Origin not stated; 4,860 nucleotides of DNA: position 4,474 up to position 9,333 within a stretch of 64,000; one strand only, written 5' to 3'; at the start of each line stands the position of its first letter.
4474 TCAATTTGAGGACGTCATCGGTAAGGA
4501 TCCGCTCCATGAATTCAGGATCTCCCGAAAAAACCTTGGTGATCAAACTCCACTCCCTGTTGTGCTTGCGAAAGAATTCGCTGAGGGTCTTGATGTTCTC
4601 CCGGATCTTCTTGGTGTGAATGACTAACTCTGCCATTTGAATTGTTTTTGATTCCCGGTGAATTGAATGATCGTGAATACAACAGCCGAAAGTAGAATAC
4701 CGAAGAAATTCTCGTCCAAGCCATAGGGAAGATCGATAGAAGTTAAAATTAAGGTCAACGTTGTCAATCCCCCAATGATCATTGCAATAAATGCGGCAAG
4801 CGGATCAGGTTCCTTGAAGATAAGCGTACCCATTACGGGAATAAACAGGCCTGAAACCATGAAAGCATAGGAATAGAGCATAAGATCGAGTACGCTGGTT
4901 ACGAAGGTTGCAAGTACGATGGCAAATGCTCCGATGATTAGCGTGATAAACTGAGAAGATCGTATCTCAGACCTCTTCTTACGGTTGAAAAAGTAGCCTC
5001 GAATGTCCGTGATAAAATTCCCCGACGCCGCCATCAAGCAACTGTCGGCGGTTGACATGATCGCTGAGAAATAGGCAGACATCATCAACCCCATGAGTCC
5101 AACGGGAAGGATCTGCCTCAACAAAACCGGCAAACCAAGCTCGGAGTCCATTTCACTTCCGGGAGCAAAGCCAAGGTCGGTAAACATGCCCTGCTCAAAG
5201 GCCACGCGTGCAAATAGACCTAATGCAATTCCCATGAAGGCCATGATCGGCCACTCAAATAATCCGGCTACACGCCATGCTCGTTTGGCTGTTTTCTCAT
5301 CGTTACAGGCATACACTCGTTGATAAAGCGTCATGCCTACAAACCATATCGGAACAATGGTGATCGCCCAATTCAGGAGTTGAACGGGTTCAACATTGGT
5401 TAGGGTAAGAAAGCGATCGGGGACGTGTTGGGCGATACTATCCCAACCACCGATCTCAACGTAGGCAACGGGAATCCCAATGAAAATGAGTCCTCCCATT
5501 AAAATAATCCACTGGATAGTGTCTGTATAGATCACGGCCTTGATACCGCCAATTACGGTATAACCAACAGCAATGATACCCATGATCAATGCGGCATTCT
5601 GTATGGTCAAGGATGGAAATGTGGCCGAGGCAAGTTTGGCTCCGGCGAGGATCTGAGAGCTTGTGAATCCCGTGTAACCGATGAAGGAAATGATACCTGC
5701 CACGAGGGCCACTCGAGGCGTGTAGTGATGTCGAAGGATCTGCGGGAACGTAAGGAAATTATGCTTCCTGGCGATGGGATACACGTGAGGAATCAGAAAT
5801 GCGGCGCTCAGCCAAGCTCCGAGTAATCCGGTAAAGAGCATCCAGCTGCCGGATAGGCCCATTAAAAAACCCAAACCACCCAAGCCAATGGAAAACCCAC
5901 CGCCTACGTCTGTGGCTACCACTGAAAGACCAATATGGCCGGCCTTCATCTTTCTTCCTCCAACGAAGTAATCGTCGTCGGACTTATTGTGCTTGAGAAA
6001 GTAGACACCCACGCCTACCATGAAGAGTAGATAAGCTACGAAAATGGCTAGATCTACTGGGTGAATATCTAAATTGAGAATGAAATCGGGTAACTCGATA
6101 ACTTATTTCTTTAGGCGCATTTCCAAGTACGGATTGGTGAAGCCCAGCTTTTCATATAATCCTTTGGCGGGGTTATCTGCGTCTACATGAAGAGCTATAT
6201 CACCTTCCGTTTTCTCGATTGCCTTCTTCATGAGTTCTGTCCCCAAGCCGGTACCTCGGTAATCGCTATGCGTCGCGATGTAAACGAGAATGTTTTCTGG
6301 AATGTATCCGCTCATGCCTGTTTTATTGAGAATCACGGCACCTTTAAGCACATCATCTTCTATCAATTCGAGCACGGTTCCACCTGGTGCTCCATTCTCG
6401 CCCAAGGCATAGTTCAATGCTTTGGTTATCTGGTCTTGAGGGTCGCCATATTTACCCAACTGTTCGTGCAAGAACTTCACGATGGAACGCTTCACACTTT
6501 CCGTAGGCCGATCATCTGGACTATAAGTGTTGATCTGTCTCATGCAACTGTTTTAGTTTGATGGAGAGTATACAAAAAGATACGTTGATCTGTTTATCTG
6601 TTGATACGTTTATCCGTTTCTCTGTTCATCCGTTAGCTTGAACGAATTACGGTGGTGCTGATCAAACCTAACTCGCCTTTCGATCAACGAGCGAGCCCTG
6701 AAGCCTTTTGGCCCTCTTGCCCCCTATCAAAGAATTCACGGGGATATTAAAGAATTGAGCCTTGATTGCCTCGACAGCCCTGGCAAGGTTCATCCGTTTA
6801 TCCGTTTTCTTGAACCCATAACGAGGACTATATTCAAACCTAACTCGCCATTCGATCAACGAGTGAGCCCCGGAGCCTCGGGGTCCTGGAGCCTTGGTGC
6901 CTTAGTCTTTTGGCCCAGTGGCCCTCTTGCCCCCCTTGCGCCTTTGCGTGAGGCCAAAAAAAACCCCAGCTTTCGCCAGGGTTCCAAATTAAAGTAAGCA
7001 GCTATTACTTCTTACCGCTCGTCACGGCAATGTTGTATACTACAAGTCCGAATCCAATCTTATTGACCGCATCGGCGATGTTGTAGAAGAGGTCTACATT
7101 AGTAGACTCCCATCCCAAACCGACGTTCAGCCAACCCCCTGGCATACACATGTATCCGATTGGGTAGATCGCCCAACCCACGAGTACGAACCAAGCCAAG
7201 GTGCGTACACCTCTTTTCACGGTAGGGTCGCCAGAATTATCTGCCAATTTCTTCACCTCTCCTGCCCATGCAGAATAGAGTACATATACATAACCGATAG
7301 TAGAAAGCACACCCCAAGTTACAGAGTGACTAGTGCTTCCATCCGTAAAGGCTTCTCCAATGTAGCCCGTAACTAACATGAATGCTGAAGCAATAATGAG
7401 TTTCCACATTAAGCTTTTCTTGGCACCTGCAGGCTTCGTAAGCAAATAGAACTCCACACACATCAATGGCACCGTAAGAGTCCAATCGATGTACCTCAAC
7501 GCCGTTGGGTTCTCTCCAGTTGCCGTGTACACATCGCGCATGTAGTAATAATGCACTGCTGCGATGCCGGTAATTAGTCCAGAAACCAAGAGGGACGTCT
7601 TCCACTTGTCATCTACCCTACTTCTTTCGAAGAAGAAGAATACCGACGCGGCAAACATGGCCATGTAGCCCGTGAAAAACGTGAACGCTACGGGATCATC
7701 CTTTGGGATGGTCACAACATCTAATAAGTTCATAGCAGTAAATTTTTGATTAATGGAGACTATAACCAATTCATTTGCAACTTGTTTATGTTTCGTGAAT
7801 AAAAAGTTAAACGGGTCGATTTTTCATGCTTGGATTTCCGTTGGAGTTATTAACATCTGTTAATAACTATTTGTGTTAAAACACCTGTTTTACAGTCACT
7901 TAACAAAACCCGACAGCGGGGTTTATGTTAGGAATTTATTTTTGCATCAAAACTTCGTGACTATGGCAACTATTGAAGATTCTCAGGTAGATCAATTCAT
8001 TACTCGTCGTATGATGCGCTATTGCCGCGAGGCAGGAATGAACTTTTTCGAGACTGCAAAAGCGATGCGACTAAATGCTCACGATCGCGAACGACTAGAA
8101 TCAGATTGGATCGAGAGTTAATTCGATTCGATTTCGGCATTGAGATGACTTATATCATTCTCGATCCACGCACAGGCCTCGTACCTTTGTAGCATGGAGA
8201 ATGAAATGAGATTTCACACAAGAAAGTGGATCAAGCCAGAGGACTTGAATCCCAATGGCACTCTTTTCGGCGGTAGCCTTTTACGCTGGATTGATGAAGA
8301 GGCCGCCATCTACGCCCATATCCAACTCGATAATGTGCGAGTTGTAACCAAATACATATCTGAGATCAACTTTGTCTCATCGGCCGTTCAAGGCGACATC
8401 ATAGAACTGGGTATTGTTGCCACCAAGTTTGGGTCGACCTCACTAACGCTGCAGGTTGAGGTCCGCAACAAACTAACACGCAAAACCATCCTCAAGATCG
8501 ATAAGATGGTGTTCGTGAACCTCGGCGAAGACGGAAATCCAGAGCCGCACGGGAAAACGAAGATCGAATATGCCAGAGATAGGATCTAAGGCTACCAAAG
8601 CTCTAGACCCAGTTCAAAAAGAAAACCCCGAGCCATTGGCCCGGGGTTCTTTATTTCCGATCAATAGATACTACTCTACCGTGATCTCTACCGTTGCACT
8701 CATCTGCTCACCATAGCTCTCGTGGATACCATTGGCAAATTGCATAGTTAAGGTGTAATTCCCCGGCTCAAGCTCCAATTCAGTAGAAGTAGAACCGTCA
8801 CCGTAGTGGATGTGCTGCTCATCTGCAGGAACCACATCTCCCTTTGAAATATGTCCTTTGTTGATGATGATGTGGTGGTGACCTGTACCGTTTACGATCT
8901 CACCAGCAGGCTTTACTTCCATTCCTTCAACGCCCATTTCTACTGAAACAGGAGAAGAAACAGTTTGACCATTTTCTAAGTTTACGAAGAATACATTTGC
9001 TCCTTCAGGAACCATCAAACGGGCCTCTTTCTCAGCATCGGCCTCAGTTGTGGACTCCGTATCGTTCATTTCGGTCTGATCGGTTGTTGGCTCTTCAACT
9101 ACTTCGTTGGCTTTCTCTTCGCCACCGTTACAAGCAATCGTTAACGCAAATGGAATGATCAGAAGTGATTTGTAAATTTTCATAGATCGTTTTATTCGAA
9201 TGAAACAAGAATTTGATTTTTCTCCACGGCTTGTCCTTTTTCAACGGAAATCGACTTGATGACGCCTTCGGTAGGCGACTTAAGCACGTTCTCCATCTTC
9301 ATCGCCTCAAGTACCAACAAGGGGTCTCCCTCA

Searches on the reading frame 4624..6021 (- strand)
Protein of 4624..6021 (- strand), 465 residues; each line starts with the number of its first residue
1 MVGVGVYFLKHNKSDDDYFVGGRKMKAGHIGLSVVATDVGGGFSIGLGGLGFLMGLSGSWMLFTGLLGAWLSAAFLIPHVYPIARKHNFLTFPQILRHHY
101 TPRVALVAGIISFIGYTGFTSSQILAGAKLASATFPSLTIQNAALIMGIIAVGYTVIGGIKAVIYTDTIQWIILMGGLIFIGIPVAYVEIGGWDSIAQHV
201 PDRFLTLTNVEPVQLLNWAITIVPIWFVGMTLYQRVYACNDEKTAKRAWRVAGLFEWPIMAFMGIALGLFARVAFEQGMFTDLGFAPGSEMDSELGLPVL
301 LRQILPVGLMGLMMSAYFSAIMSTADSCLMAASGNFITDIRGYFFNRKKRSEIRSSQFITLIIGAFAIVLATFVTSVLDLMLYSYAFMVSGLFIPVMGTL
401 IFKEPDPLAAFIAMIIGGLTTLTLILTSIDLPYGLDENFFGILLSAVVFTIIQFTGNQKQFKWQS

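Call 45: search_protein_families(library=pfam, proteins=[window:4624-6021:-], max_evalue=0.0001)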
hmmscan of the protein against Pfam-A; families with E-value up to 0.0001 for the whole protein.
window:4624-6021:- (465 aa): 1 family
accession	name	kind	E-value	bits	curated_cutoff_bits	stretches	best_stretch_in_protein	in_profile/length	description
PF00474.23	SSF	-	1.8e-45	156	22.8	1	18-417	1-406/406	Sodium:solute symporter family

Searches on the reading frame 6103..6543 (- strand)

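Call 103: search_protein_families(library=pfam, proteins=[window:6103-6543:-], max_evalue=0.01)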
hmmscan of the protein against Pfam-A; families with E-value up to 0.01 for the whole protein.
window:6103-6543:- (146 aa): 6 families
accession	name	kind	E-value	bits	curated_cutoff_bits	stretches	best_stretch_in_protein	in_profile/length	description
PF13508.13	Acetyltransf_7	-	6.6e-12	46.1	27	1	68-136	16-83/84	Acetyltransferase (GNAT) domain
PF00583.31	Acetyltransf_1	-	7.3e-12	46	20.7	1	52-135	31-116/116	Acetyltransferase (GNAT) family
PF13673.13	Acetyltransf_10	-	4.3e-09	36.9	23.6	1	84-137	52-109/128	Acetyltransferase (GNAT) domain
PF08445.16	FR47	-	1e-06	29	22.1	1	85-137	23-79/86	FR47-like protein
PF12746.13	GNAT_acetyltran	-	0.00015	21.9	26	1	83-138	180-237/243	GNAT acetyltransferase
PF13527.13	Acetyltransf_9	-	0.0077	16.7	25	1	81-115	70-104/127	Acetyltransferase (GNAT) domain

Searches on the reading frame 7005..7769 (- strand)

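Call 45: search_protein_families(library=pfam, proteins=[window:7005-7769:-], max_evalue=0.0001)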
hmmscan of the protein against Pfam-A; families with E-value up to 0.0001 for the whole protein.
window:7005-7769:- (254 aa): 1 family
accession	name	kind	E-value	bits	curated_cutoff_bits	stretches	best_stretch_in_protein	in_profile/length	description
PF01036.24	Bac_rhodopsin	-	3e-47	161.4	24.6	1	28-250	4-223/224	Bacteriorhodopsin-like protein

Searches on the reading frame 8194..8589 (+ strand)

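Call 103: search_protein_families(library=pfam, proteins=[window:8194-8589:+], max_evalue=0.01)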
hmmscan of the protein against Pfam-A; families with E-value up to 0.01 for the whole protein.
window:8194-8589:+ (131 aa): 1 family
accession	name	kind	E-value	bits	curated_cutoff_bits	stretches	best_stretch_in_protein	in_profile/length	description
PF03061.28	4HBT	-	1.3e-12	48.3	20.6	1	21-93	1-73/79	Thioesterase superfamily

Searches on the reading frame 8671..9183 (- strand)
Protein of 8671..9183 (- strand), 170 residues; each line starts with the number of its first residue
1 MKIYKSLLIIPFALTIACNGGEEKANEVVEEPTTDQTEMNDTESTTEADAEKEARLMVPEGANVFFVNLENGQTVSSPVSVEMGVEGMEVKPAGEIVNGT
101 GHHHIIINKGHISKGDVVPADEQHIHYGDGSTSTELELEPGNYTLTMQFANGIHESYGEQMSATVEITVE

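Call 45: search_protein_families(library=pfam, proteins=[window:8671-9183:-], max_evalue=0.0001)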
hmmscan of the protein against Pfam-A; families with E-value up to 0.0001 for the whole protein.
window:8671-9183:- (170 aa): 1 family
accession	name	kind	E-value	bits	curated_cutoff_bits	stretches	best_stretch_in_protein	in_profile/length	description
PF14347.11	DUF4399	-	3.4e-32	111.1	28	1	81-170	1-91/91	Domain of unknown function (DUF4399)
